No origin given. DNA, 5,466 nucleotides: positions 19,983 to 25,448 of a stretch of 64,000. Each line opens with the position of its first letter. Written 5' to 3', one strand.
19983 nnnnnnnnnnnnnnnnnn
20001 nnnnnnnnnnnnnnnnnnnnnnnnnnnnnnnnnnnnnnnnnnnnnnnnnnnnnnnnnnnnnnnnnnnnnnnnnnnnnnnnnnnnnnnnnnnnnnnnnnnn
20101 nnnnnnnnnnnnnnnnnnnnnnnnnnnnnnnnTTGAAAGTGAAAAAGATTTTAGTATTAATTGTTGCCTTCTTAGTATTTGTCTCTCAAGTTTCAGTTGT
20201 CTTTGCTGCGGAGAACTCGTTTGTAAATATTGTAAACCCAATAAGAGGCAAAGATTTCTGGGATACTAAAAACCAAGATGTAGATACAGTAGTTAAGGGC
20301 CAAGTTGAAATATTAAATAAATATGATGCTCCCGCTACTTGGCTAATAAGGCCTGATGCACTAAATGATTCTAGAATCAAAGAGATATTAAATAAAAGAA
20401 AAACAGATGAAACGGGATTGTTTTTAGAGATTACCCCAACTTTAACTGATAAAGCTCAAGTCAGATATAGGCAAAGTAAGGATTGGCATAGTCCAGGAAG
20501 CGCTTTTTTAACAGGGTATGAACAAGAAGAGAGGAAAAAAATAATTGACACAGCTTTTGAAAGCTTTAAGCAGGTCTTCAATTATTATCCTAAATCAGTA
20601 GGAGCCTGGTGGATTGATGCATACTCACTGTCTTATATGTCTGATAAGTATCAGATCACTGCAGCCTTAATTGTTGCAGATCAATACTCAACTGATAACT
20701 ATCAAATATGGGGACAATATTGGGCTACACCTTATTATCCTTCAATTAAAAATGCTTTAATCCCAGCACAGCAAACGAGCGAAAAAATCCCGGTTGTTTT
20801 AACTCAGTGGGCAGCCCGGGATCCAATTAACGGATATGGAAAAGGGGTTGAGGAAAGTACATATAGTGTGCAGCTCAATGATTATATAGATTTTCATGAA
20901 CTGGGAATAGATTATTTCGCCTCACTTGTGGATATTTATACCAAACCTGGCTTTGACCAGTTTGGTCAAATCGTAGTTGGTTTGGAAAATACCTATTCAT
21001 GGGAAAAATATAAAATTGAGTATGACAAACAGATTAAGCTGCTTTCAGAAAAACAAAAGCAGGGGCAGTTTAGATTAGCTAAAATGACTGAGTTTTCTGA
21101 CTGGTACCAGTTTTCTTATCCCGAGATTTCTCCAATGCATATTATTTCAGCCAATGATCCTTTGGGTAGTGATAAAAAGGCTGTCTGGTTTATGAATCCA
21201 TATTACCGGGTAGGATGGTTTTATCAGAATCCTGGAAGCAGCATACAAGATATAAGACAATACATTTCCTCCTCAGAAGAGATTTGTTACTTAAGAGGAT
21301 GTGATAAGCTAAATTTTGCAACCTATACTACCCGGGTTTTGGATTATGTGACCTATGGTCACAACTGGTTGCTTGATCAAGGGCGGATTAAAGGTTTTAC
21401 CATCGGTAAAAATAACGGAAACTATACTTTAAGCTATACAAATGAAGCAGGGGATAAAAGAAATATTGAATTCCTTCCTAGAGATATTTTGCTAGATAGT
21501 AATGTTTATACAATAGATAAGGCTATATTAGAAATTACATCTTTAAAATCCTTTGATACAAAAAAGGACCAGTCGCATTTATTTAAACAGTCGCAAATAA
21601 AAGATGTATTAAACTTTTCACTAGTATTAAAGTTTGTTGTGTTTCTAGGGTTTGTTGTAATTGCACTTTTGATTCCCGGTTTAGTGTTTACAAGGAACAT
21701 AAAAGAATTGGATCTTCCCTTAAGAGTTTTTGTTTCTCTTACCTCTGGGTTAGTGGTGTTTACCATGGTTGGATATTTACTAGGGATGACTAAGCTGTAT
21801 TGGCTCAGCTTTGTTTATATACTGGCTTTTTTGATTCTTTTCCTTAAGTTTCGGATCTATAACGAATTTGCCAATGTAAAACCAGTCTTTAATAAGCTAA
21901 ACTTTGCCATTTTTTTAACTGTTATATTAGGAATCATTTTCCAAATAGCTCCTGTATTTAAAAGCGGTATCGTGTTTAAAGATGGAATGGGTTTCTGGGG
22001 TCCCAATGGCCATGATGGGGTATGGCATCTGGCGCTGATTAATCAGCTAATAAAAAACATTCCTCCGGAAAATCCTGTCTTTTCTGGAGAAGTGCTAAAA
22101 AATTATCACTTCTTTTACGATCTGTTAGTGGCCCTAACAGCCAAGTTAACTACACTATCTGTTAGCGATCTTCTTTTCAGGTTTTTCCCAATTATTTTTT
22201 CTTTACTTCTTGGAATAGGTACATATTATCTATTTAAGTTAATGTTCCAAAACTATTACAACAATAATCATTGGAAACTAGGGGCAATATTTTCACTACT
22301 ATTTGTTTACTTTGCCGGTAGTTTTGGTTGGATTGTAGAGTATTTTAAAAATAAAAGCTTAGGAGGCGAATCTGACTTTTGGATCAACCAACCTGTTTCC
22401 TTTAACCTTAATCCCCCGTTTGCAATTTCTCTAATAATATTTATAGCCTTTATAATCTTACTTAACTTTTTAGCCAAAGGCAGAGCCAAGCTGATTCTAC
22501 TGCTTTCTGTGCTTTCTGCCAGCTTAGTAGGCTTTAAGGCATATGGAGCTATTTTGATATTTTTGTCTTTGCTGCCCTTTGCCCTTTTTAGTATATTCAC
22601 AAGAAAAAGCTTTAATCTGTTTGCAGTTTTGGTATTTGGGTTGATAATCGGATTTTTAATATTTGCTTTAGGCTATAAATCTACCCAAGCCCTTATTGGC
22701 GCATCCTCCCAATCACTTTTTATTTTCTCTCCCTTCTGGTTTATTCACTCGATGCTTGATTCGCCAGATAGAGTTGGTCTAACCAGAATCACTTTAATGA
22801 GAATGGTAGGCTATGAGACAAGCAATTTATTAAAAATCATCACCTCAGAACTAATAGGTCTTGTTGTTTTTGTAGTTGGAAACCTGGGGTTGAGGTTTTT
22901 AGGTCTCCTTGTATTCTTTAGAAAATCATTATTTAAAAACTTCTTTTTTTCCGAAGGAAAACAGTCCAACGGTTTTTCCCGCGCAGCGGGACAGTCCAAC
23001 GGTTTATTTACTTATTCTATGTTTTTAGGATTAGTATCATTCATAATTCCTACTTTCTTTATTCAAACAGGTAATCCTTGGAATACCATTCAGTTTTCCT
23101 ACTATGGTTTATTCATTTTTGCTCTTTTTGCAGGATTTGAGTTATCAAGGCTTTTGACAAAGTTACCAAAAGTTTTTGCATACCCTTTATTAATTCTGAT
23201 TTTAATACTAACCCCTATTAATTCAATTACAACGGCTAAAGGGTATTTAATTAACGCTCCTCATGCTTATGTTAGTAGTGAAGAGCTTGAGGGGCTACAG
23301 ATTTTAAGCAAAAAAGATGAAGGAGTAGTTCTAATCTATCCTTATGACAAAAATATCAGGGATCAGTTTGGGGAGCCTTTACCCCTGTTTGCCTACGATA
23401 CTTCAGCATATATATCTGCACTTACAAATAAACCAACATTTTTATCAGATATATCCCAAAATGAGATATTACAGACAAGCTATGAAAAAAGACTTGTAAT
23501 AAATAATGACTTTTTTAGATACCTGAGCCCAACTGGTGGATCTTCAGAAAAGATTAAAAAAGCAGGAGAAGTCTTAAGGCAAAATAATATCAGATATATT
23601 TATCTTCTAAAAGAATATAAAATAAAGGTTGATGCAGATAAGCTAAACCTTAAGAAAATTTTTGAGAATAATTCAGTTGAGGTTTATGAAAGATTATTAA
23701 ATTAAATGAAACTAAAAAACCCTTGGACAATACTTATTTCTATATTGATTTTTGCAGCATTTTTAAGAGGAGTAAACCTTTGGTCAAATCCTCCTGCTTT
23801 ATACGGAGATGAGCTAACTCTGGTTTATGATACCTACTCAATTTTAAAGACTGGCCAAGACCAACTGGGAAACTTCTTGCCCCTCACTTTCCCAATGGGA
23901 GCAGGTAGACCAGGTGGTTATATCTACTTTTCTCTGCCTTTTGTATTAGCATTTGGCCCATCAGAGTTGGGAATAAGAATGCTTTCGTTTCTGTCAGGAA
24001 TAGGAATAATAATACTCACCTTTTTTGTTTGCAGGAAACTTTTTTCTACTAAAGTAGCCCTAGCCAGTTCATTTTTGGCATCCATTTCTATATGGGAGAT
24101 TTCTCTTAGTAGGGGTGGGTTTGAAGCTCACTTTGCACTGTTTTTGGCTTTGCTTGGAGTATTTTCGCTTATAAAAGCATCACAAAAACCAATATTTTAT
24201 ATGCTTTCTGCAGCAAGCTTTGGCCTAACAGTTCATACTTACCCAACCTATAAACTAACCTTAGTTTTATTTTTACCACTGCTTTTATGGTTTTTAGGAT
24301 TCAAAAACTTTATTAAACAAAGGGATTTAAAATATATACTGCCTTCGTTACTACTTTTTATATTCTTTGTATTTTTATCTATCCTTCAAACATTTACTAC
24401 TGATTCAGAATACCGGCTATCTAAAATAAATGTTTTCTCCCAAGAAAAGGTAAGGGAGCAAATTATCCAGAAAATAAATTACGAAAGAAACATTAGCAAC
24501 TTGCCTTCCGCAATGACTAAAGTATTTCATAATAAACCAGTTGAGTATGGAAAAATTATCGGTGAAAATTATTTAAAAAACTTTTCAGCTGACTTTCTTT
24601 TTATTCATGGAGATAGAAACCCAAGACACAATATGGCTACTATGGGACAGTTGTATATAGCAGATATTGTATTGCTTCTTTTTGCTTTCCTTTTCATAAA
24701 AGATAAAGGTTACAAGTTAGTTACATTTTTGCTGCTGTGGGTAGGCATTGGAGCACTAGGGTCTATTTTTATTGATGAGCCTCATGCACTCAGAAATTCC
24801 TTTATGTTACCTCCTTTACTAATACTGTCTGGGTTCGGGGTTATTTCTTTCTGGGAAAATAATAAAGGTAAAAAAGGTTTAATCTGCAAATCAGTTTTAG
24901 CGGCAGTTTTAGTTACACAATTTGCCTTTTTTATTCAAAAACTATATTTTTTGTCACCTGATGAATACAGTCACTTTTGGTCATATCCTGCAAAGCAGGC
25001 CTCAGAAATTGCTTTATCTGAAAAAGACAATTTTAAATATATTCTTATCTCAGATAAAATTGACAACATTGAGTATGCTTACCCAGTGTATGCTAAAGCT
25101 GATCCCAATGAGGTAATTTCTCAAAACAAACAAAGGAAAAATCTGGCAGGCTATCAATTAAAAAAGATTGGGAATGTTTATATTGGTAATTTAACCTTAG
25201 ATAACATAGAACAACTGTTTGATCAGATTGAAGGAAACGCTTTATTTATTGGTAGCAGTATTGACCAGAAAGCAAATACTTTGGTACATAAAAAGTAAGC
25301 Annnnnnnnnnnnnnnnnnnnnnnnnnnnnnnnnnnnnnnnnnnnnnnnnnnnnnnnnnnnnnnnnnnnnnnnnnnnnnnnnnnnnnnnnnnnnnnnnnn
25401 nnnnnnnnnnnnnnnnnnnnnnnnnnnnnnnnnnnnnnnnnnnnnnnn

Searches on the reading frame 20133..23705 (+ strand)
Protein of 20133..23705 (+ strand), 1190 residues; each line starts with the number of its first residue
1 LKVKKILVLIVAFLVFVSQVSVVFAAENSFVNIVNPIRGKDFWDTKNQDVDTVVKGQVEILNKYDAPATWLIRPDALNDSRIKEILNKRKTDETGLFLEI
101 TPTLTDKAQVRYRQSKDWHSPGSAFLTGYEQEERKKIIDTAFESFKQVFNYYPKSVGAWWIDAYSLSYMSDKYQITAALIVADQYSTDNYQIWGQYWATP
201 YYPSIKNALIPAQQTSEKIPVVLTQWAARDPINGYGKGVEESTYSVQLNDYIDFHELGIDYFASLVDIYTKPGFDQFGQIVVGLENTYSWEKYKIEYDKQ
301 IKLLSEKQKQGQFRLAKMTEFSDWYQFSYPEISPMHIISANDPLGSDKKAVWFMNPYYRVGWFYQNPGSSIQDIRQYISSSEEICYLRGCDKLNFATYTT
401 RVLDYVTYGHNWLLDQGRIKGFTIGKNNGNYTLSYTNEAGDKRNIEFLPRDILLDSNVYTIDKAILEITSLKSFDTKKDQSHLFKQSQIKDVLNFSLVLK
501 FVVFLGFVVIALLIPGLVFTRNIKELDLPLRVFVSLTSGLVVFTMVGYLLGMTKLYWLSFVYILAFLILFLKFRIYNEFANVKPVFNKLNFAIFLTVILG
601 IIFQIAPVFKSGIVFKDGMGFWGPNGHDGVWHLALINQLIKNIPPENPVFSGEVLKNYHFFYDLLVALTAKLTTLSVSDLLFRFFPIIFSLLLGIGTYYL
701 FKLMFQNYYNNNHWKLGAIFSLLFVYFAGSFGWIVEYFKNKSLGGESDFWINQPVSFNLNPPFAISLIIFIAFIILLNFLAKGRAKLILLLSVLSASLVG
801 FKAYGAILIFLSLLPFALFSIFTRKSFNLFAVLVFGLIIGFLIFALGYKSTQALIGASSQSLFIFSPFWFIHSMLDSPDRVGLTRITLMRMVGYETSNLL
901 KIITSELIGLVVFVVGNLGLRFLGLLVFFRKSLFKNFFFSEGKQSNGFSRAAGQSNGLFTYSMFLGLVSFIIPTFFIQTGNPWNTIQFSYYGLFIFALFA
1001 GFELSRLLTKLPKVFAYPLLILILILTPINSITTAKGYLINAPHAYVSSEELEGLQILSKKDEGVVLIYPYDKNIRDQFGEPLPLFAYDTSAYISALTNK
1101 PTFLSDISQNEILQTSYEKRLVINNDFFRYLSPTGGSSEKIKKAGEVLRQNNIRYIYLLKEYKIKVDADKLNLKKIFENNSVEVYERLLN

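Call 3: search_protein_families(library=pfam, proteins=[window:20133-23705:+], max_evalue=1)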
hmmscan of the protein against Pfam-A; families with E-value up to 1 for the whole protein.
window:20133-23705:+ (1190 aa): 1 family
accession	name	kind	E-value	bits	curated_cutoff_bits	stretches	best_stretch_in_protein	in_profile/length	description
PF12979.12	DUF3863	-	0.012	14.9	27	1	150-226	127-204/349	Domain of Unknown Function with PDB structure (DUF3863)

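Call 4: search_protein_families(library=ncbifam, proteins=[window:20133-23705:+], max_evalue=1)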
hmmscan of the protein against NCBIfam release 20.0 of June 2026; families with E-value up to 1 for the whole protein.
window:20133-23705:+ (1190 aa): 1 family
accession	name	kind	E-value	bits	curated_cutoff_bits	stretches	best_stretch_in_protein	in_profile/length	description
NF040942.2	hypo_ExtJ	equivalog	0.068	13.6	52.5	1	4-56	2-53/77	selenite/tellurite reduction operon protein ExtJ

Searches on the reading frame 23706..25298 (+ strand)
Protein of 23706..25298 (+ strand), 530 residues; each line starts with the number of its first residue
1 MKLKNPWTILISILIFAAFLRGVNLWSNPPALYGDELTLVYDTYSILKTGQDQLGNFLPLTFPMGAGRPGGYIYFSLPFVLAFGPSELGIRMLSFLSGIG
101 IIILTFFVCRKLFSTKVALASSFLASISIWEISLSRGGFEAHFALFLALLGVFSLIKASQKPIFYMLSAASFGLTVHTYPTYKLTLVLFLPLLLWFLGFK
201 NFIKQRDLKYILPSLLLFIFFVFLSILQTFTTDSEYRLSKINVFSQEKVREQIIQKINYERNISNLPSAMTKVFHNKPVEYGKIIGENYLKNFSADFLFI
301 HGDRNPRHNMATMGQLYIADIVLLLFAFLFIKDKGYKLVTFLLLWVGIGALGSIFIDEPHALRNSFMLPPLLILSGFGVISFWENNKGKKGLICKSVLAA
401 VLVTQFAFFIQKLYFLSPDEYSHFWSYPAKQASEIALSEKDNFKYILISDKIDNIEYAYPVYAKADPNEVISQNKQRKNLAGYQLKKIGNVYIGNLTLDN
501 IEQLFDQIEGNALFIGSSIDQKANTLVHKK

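Call 10: search_protein_families(library=pfam, proteins=[window:23706-25298:+], max_evalue=0.01)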
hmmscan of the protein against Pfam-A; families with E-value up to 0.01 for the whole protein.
window:23706-25298:+ (530 aa): 1 family
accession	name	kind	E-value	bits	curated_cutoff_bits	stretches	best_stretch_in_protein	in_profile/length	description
PF13231.12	PMT_2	-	3e-06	28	26.1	1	81-222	15-152/160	Dolichyl-phosphate-mannose-protein mannosyltransferase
